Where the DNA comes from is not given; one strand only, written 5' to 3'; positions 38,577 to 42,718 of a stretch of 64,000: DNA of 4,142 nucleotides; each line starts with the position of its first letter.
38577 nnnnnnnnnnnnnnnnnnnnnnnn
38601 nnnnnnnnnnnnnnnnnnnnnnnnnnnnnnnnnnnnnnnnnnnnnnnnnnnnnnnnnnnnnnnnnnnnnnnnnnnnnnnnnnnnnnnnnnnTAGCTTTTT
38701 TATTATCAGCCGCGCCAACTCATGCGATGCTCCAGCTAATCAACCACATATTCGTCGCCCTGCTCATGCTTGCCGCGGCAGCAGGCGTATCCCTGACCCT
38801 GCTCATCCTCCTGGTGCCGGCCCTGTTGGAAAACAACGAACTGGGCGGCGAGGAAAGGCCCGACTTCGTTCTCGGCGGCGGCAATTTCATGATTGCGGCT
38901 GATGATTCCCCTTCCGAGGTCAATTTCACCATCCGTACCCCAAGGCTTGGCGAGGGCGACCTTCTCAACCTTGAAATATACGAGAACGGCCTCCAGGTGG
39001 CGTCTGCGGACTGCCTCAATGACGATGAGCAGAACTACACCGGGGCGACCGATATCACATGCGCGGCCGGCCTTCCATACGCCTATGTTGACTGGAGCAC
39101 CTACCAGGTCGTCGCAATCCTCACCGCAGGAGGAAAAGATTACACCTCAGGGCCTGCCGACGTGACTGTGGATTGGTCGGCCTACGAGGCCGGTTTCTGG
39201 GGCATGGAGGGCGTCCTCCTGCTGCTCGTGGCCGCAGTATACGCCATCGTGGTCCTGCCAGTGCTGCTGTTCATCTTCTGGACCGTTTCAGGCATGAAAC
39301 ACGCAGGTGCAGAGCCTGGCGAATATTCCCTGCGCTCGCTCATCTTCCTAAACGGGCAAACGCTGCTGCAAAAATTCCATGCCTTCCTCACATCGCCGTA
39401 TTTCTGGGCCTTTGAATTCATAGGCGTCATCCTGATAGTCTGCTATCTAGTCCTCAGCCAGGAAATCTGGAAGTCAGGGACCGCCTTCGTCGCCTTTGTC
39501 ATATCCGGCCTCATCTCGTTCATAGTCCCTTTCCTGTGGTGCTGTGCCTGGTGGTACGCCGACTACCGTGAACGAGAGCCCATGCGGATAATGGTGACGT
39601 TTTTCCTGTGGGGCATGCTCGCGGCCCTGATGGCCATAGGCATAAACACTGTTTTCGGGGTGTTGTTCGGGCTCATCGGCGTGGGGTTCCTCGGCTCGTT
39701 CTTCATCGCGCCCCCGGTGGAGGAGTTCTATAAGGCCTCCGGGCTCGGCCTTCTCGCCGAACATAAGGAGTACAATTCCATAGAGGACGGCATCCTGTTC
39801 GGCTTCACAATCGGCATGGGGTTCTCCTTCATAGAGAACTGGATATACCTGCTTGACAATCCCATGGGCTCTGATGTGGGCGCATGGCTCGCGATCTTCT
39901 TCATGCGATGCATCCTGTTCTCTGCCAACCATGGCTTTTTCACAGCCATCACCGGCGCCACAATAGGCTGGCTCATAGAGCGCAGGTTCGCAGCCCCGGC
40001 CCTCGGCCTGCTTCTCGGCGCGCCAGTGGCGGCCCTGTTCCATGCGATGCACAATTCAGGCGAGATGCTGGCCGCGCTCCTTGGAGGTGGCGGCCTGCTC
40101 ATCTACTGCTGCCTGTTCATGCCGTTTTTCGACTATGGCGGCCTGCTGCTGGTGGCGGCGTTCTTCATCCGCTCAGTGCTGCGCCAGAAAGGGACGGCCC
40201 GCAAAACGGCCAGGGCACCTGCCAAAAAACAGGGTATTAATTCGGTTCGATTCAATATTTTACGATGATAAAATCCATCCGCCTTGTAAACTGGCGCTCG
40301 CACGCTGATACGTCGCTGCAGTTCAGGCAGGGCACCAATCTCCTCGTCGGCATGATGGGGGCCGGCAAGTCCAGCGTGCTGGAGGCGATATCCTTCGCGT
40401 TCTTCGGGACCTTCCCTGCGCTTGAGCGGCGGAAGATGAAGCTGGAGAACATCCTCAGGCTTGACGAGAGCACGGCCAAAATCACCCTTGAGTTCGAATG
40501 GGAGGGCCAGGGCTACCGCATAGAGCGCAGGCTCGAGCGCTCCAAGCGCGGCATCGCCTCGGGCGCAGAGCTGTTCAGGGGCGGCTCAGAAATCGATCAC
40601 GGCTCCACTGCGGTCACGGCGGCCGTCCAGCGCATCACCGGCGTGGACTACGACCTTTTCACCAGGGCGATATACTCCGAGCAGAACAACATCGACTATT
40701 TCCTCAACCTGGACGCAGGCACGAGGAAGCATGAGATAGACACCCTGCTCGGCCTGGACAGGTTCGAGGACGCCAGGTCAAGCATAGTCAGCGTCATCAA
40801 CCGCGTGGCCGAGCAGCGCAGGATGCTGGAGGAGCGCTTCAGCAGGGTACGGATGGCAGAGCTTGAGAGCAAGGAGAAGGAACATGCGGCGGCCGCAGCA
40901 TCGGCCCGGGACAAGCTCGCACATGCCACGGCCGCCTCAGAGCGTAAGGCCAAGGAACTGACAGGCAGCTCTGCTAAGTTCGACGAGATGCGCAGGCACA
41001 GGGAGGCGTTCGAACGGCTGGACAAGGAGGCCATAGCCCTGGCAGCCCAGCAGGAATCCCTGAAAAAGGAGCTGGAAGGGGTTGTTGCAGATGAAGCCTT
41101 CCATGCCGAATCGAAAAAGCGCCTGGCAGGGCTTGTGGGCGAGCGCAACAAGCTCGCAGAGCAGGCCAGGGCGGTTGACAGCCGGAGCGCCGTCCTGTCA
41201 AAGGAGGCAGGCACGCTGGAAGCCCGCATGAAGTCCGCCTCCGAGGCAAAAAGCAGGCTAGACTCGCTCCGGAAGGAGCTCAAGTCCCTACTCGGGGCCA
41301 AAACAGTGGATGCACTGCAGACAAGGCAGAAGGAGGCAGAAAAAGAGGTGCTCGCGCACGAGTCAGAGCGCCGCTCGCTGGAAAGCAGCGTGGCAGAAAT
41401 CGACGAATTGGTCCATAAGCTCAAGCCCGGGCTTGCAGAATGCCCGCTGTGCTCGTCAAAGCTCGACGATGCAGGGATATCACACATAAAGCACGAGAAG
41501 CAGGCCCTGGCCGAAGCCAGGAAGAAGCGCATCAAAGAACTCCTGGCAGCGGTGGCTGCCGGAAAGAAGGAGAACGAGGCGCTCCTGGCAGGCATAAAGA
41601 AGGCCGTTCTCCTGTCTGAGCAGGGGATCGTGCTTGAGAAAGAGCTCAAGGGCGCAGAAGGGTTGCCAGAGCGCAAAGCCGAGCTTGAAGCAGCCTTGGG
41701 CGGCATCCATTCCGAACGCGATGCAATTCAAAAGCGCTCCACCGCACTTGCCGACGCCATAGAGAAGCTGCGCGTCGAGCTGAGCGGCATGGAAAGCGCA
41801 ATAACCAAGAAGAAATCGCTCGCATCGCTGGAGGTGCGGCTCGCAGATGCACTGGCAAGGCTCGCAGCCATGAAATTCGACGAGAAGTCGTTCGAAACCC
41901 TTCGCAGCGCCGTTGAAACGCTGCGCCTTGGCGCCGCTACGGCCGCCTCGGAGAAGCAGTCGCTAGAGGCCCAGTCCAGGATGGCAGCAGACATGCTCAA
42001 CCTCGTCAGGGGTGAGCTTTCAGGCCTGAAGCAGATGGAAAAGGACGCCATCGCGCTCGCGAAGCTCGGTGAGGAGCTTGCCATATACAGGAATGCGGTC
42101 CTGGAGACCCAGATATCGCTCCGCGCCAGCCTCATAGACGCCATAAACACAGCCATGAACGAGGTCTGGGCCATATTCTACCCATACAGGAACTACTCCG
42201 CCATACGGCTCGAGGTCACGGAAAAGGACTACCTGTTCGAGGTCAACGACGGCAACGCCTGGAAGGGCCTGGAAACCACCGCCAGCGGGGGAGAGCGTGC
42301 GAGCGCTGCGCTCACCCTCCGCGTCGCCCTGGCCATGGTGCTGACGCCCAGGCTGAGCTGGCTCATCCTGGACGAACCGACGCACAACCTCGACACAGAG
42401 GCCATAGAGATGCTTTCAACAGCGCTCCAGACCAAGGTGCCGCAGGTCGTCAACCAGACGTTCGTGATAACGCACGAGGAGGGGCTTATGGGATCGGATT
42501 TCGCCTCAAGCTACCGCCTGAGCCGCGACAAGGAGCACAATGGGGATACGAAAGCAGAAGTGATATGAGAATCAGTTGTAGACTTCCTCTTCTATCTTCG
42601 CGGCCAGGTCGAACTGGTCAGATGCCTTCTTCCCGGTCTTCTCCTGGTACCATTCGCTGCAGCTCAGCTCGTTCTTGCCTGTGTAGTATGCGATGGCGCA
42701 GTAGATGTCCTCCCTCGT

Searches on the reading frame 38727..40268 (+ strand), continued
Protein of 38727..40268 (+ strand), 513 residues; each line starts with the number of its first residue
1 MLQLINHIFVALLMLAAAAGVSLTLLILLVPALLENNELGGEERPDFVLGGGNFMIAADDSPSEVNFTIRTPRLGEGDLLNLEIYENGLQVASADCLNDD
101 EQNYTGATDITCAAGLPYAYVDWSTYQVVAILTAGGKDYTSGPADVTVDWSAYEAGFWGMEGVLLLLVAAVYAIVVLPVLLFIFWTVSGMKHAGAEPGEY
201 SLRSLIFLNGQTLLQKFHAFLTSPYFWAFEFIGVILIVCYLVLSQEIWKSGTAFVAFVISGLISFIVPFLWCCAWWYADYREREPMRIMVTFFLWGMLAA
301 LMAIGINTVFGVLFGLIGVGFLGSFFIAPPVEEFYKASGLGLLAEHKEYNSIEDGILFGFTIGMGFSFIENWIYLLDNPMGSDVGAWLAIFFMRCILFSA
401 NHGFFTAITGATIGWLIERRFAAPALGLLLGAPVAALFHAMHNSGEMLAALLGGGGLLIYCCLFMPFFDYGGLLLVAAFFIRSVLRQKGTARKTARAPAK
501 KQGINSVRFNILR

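Call 56: search_protein_families(library=pfam, proteins=[L027:19011-19844:+, L007:681-1832:-, L039:5931-6902:-, L041:14108-15049:+, L025:8244-8624:-], max_evalue=0.01)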
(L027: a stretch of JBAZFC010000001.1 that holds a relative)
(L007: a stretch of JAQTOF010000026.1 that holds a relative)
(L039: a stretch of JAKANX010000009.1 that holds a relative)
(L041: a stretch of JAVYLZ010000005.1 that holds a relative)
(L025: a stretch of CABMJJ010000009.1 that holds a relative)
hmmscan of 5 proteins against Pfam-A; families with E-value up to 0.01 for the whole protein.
L027:19011-19844:+ (277 aa): 1 family
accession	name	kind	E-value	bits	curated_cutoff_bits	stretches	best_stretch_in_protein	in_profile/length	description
PF02517.21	Rce1-like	-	1.1e-17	64.5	22.4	1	126-229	5-93/93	Type II CAAX prenyl endopeptidase Rce1-like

L007:681-1832:- (383 aa): 5 families
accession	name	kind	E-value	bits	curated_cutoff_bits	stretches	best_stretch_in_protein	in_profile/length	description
PF07690.21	MFS_1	-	9.1e-53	179.8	33.4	2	3-226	3-224/347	Major Facilitator Superfamily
PF13347.12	MFS_2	-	5.1e-11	42.2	27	1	17-322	18-345/427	MFS/sugar transport protein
PF00083.30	Sugar_tr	-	6e-11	42.3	22.3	2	50-180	64-193/452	Sugar (and other) transporter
PF03706.18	LPG_synthase_TM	-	8.8e-07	29.1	33.4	1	122-260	111-262/302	Lysylphosphatidylglycerol synthase TM region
PF12832.13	MFS_1_like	-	1.5e-05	24.7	25.2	1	15-162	18-165/373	MFS_1 like family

L039:5931-6902:- (323 aa): 2 families
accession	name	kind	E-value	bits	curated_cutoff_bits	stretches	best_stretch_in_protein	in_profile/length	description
PF01595.25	CNNM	-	6.3e-43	147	28.4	1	10-185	2-180/181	Cyclin M transmembrane N-terminal domain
PF00571.33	CBS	-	8.9e-18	64.8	24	2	267-319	3-56/57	CBS domain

L041:14108-15049:+ (313 aa): 0 families

L025:8244-8624:- (126 aa): 0 families

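Call 75: predict_structure(alignment_id=A4)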
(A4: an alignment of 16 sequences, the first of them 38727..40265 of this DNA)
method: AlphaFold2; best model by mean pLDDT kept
length: 513 residues; sequences in the alignment: 16
mean_pLDDT: 79.4   pTM: 0.78
mean pLDDT of the five models: 79.4, 78.9, 78.0, 77.2, 74.9
residues with pLDDT >= 90: 115; 70-90: 302; 50-70: 63; < 50: 33
segments of 3 or more residues with pLDDT < 50: 33-38, 202-206, 492-513
pLDDT, mean of each block of 10 residues (from residue 1): 86 86 78 47 83 78 83 86 83 78 79 84 89 86 89 82 86 93 82 57 49 60 67 85 84 89 91 86 78 91 85 73 81 92 81 91 94 82 69 82 93 93 91 93 81 82 82 83 72 40 29 32
secondary structure, 60 per line:
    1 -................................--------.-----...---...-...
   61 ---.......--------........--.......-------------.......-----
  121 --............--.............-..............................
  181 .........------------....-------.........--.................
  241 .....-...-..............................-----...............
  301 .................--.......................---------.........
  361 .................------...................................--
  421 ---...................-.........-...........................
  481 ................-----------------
elements in order: H2-33 E48-50 E54-56 E64-70 E79-86 E89-95 E109-115 E123-134 E137-149 H151-189 H202-205 H213-221 H224-245 H251-280 H286-317 H320-342 H352-377 H384-418 H424-442 H444-452 H454-496

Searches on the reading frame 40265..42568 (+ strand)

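Call 24: search_protein_families(library=pfam, proteins=[window:40265-42568:+], max_evalue=0.001)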
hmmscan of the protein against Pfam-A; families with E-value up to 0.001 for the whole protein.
window:40265-42568:+ (767 aa): 7 families
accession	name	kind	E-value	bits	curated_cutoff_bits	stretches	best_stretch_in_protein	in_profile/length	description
PF02463.25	SMC_N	-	7.5e-17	61.9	40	1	1-743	1-203/220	RecF/RecN/SMC N terminal domain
PF13476.12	AAA_23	-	5.8e-14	53.6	27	1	4-221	1-155/201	AAA domain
PF13175.12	AAA_15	-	4.6e-09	36.8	32.1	1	1-381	1-258/374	AAA ATPase domain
PF13555.12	AAA_29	-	3.2e-07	30.4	27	1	3-47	2-47/61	P-loop containing region of AAA domain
PF13304.12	AAA_21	-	7.5e-07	29.9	27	0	25-100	2-98/304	AAA domain, putative AbiEii toxin, Type IV TA system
PF13558.12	SbcC_Walker_B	-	3.2e-05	24.5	27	0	641-721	6-88/90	SbcC/RAD50-like, Walker B motif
PF00005.33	ABC_tran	-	0.00085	20.4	25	0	671-706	107-136/137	ABC transporter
